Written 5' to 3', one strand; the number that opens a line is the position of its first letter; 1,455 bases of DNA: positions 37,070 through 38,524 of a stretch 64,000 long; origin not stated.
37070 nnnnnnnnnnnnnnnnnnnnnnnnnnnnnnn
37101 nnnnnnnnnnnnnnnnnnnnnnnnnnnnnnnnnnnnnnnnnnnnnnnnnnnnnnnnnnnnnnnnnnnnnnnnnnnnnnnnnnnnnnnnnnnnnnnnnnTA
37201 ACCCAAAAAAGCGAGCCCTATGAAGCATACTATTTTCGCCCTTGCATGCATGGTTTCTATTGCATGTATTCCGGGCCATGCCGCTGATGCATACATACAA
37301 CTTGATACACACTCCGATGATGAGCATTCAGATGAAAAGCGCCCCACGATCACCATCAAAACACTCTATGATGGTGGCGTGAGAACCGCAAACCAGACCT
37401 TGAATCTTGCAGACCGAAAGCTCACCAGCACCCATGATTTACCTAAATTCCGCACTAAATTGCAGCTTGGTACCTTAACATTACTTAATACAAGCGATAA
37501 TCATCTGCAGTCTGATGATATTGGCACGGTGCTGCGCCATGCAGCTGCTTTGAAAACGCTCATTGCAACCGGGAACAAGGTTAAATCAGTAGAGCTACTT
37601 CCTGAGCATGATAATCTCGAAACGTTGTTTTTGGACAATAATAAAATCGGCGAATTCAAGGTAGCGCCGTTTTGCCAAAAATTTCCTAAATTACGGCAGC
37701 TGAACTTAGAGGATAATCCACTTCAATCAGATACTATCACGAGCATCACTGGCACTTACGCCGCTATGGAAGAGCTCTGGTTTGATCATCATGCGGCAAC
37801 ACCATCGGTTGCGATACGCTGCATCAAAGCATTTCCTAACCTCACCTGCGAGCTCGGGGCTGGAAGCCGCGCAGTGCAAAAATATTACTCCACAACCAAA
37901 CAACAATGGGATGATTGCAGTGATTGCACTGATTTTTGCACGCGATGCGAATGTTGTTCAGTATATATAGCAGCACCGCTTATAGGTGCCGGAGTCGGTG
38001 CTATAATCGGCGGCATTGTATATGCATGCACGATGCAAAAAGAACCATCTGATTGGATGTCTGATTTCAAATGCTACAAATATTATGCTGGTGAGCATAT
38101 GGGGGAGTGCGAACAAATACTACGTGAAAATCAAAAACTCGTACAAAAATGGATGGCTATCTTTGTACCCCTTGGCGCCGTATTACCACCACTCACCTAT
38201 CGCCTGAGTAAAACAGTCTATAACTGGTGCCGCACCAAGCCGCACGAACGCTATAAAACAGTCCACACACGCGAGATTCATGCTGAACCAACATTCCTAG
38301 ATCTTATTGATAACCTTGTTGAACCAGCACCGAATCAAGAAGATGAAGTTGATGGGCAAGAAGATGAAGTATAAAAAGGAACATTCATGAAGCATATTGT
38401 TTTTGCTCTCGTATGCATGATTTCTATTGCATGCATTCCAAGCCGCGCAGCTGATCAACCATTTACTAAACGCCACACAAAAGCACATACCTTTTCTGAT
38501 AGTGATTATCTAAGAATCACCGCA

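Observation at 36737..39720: Duplicated two-gene cassette: short membrane-module protein + LRR protein carrying the same module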

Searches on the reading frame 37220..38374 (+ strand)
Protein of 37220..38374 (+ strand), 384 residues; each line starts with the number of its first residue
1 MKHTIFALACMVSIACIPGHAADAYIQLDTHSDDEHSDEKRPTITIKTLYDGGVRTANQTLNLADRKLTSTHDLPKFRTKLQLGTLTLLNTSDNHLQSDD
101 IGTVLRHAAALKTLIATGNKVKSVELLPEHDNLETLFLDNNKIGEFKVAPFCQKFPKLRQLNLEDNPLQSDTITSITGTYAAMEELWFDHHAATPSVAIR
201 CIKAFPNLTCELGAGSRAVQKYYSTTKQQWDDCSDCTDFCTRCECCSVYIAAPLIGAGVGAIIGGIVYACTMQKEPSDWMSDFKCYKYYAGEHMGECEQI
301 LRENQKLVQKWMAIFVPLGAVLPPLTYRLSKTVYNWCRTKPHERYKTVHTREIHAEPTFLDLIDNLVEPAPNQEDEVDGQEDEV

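Call 3: search_protein_families(library=pfam, proteins=[window:37220-38374:+], max_evalue=1)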
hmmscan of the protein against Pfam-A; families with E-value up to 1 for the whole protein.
window:37220-38374:+ (384 aa): 7 families
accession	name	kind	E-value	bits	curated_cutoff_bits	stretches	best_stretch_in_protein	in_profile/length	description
PF12799.13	LRR_4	-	1.9e-08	34.7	27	2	132-169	2-37/44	Leucine Rich repeats (2 copies)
PF24048.1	LRR_NXF1-5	-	0.00022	21.3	30.5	1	85-143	55-116/142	NXF1/2/3/5 leucine-rich repeat domain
PF00560.39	LRR_1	-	0.00067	19.7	20.6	0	132-151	1-20/23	Leucine Rich Repeat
PF13855.12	LRR_8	-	0.0027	17.9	27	1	131-168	25-61/61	Leucine rich repeat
PF24758.1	LRR_At5g56370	-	0.0077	16.4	27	0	132-200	38-106/227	FBD-associated F-box protein At5g56370, LRR repeats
PF14580.12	LRR_9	-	0.12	12.3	30.5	1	116-169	49-101/175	Leucine-rich repeat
PF23211.1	LRR_LRWD1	-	0.3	11.2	28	1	59-169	19-125/190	Leucine-rich repeat and WD repeat-containing protein 1, LRR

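Call 7: find_homologous_proteins(query=window:37220-38374:+, max_evalue=0.01)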
Query window:37220-38374:+ (384 aa): 3 proteins with E <= 0.01 among 3239 candidates.
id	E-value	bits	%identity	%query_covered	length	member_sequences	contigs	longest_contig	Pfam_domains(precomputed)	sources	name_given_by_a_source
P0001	7.8e-267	902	100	100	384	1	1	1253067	PF12799.14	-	-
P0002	9.9e-203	691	77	100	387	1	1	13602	PF12799.14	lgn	-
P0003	1.2e-52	197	43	70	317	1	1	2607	PF12799.14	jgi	jgi:hypothetical protein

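Call 8: find_encoding_contigs(protein=P0002, flank=10000)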
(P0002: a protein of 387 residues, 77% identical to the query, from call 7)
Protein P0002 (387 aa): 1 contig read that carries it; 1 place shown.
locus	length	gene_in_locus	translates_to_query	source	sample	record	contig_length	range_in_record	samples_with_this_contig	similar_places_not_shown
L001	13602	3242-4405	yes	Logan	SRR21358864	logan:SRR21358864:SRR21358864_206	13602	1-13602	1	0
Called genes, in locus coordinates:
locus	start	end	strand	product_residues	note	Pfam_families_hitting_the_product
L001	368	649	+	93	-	-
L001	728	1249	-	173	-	PF01029:NusB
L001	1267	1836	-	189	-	PF08207:EFP_N, PF01132:EFP, PF09285:Elong-fact-P_C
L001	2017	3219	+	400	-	PF00464:SHMT, PF00155:Aminotran_1_2 (weak)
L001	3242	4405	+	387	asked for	PF12799:LRR_4 (faint)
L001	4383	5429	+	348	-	-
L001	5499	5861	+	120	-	PF05973:Gp49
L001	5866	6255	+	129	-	PF13744:HTH_37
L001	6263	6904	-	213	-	PF20334:DUF6629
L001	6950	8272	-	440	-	-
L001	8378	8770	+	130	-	-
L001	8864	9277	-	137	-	PF00334:NDK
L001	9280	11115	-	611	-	PF21710:Spt6_S1 (faint), PF23459:S1_RRP5 (faint), PF00575:S1 (weak), PF13509:S1_2 (faint), PF24685:OB_RRP5_4th (faint), PF00575:S1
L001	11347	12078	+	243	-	PF08032:SpoU_sub_bind, PF00588:SpoU_methylase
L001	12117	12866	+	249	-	PF02661:Fic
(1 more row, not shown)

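Call 9: find_encoding_contigs(protein=P0003, flank=10000)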
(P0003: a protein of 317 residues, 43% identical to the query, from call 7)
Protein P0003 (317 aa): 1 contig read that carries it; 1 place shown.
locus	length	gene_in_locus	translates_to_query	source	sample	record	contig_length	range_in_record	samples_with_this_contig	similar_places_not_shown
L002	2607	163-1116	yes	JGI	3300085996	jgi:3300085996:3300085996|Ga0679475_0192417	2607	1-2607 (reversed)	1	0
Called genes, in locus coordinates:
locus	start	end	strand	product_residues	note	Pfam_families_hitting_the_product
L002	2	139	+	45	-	?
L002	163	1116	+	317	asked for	PF12799:LRR_4 (faint)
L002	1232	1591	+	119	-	PF05973:Gp49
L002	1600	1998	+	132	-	PF13744:HTH_37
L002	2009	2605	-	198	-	?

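Call 15: find_related_loci(query=A1, collection=genome_contigs, flank=10000)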
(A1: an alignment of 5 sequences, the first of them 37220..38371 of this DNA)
Query A1 (384 aa) in genome_contigs; peptide patterns used: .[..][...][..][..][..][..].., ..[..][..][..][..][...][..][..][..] (x = any residue, [..] = any of these).
29 stretches matched a pattern, but none encodes a relative of the query by tblastn (E <= 1e-3).

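Call 30: find_related_loci(query=A1, collection=metagenome_contigs, flank=10000)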
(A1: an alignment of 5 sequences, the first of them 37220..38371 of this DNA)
Query A1 (384 aa) in metagenome_contigs; peptide patterns used: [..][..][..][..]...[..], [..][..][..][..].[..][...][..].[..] (x = any residue, [..] = any of these).
358 stretches matched a pattern, but none encodes a relative of the query by tblastn (E <= 1e-3).

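Call 54: predict_structure(alignment_id=A5)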
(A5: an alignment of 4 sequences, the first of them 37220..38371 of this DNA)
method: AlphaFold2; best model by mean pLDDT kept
length: 384 residues; sequences in the alignment: 4
mean_pLDDT: 53.7   pTM: 0.48
mean pLDDT of the five models: 53.7, 50.2, 48.5, 46.7, 38.4
residues with pLDDT >= 90: 10; 70-90: 111; 50-70: 53; < 50: 210
segments of 3 or more residues with pLDDT < 50: 1-39, 210-291, 293-298, 303-384
pLDDT, mean of each block of 10 residues (from residue 1): 29 28 26 38 67 59 69 69 76 83 86 87 86 88 88 89 81 84 72 64 67 34 36 37 36 32 35 32 45 49 46 38 36 31 31 31 32 32 34
secondary structure, 60 per line:
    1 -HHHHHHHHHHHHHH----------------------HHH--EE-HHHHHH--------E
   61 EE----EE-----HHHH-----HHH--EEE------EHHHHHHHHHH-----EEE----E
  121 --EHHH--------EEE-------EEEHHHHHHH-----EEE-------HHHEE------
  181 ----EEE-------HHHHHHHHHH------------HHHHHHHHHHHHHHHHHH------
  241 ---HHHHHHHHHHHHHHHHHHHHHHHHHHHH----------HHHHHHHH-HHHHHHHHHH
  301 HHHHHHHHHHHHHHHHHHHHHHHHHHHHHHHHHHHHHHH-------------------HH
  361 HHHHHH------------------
elements in order: H2-15 H46-51 E60-62 H74-77 E88-90 H98-107 E113-115 E135-137 E145-147 H148-154 E160-162 E185-187 H195-204 H217-234 H244-271 H282-289 H291-339 H359-366

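Call 60: search_solved_structures(query=A5, max_evalue=0.01)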
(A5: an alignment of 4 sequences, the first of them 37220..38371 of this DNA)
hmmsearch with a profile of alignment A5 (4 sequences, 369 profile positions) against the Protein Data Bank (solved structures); distinct sequences matched with E-value up to 0.01: 213 (the best 60 are shown).
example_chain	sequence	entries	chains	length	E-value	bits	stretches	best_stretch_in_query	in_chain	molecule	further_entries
4r5c_A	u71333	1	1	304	6e-13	51.7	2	83-168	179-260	Leucine rich repeat protein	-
5yq5_A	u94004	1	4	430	6.4e-13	51.6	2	82-170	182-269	Osteomodulin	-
8suf_A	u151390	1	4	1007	5.3e-12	48.6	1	106-170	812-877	TIR domain-containing protein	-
4aw4_A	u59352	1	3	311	1.4e-11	47.2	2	57-168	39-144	INTERNALIN B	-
4u08_A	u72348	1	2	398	2.6e-11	46.3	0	108-176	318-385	LIC11098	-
9ijj_4P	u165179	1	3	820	4e-11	45.7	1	90-170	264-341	Leucine-rich repeat and guanylate kinase domain-containing protein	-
5il7_A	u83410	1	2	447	8e-11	44.7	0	83-168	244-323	Rab family protein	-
4pq8_A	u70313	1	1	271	1.2e-10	44.1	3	59-170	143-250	DESIGNED PROTEIN OR465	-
9oib_A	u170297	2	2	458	1.8e-10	43.5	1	82-189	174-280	Leucine-rich repeat-containing protein 15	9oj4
6obn_C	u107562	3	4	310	2.5e-10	43.1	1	105-169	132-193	Protein phosphatase 1 regulatory subunit 7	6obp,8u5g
6mky_A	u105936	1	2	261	4.9e-10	42.1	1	105-169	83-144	Protein phosphatase 1 regulatory subunit 7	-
4ufs_A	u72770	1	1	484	5.6e-10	41.9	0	81-175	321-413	LEUCINE-RICH REPEAT-CONTAINING G-PROTEIN COUPLED RECEPTOR 5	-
4ufr_A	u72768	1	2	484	5.6e-10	41.9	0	81-175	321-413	LEUCINE-RICH REPEAT-CONTAINING G-PROTEIN COUPLED RECEPTOR 5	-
8b5r_S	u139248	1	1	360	6.1e-10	41.8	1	105-169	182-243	Protein phosphatase 1 regulatory subunit 7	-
6hkw_A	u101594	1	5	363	6.4e-10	41.7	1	105-169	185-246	Protein phosphatase 1 regulatory subunit 7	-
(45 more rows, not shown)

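Call 63: fold_search(model_id=the predicted structure, library=pdb)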
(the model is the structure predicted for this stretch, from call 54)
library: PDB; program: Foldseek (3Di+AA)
matches with E <= 10: 875; with E <= 0.001: 18
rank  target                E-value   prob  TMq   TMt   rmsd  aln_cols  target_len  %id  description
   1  9d2f_C                1.3e-04  1.00  0.31  0.40   3.5       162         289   21  3D structure and atomic model of RS3 of mouse respiratory cilia (released 2025-08-13)
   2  4qxf_A                1.3e-04  1.00  0.28  0.35   6.5       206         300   22  crystal structure of human LGR4 and Rspo1 (released 2014-10-08)
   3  8xum_A                1.9e-04  1.00  0.28  0.15   4.3       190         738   19  Structure of LGR4 with RSPO2 (released 2025-01-15)
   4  5z15_A                2.7e-04  1.00  0.27  0.15   8.6       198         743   16  Crystal structure of human TLR8 in complex with CU-CPT9c (released 2018-07-04)
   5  9y6s_8C               2.8e-04  1.00  0.24  0.18  22.8       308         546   14  96-nm repeat of the Leishmania tarentolae doublet microtubule (released 2025-12-17)
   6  3ula_A                3.3e-04  1.00  0.29  0.39   7.5       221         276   16  Crystal structure of the TV3 mutant F63W-MD-2-Eritoran complex (released 2012-04-04)
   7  5z8y_A                3.5e-04  1.00  0.22  0.26   6.2       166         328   20  Crystal structure of human LRRTM2 in complex with Neurexin 1beta (released 2018-10-10)
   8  8u5g_B                4.4e-04  0.99  0.21  0.27  10.8       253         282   14  Crystal structure of the co-expressed SDS22:PP1:I3 complex (released 2023-12-06)
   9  8glv_Em               5.2e-04  1.00  0.26  0.20  23.4       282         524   14  96-nm repeat unit of doublet microtubules from Chlamydomonas reinhardtii flagella (released 2023-05-31)
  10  8pfi_B                5.5e-04  1.00  0.30  0.17   7.3       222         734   16  Crystal structure of human TLR8 in complex with compound 34 (released 2023-08-16)
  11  1a4y_A                5.8e-04  1.00  0.28  0.24   7.3       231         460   18  RIBONUCLEASE INHIBITOR-ANGIOGENIN COMPLEX (released 1998-10-14)
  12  8glv_Ez               6.1e-04  1.00  0.29  0.29   7.0       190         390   18  96-nm repeat unit of doublet microtubules from Chlamydomonas reinhardtii flagella (released 2023-05-31)
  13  4peq_D                6.1e-04  1.00  0.25  0.21   6.2       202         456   16  Structure of bovine ribonuclease inhibitor complexed with bovine ribonuclease I (released 2014-06-25)
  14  9e5c_1i               6.1e-04  1.00  0.28  0.20  25.6       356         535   15  Cryo-EM structure of 96 nm repeat of microtubule doublet from T. brucei flagellum (released 2025-03-12)
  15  7r53_A                6.4e-04  1.00  0.27  0.15   4.6       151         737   20  Crystal structure of human TLR8 in complex with Compound 15 (released 2022-03-23)
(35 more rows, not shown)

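Call 74: find_related_loci(query=A7, collection=metagenome_contigs, flank=8000)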
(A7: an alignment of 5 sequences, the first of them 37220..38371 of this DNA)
Query A7 (384 aa) in metagenome_contigs; peptide patterns used: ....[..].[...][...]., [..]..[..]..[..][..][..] (x = any residue, [..] = any of these).
377 stretches matched a pattern; 3 encode a relative of the query (tblastn E <= 1e-3); 3 distinct loci.
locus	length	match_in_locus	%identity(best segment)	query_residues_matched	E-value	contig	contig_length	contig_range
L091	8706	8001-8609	30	74-208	6e-6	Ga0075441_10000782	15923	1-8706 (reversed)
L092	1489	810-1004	35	128-188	5e-6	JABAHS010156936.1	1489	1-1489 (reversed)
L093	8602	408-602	35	128-188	7e-6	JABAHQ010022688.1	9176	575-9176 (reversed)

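Call 80: search_protein_families(library=padloc, proteins=[window:37220-38374:+], max_evalue=0.01)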
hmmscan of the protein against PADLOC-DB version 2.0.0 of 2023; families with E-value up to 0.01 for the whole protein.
window:37220-38374:+ (384 aa): 0 families

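Call 81: search_protein_families(library=ncbifam, proteins=[window:37220-38374:+], max_evalue=0.01)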
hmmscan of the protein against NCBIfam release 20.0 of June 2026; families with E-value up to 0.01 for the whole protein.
window:37220-38374:+ (384 aa): 1 family
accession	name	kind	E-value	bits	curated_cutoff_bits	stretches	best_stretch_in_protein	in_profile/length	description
NF033190.2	inl_like_NEAT_1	exception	0.00055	18.3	1275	1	61-172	334-432/754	NEAT domain-containing leucine-rich repeat protein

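Call 87: predict_structure(alignment_id=A7)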
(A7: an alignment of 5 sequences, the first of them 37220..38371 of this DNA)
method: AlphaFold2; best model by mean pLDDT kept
length: 384 residues; sequences in the alignment: 5
mean_pLDDT: 63.1   pTM: 0.47
mean pLDDT of the five models: 63.1, 61.5, 57.5, 57.5, 52.1
residues with pLDDT >= 90: 62; 70-90: 99; 50-70: 82; < 50: 141
segments of 3 or more residues with pLDDT < 50: 1-40, 210-250, 274-290, 343-384
pLDDT, mean of each block of 10 residues (from residue 1): 40 35 25 33 81 81 87 91 89 91 93 92 89 92 89 92 82 83 76 69 71 32 38 38 40 62 65 49 44 58 68 68 60 54 46 35 36 33 35
secondary structure, 60 per line:
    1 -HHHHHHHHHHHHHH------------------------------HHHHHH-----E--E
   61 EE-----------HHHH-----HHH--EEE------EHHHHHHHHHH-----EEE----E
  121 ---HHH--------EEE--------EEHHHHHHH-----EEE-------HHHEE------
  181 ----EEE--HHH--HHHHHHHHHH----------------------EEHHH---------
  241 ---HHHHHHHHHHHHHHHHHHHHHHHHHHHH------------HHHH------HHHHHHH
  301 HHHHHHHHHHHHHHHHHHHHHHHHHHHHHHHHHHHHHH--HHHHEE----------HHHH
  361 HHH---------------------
elements in order: H2-15 H46-51 E60-62 H74-77 E88-90 H98-107 E113-115 E135-137 H148-154 E160-162 E185-187 H195-204 H244-271 H284-287 H294-338 H341-344 H357-363
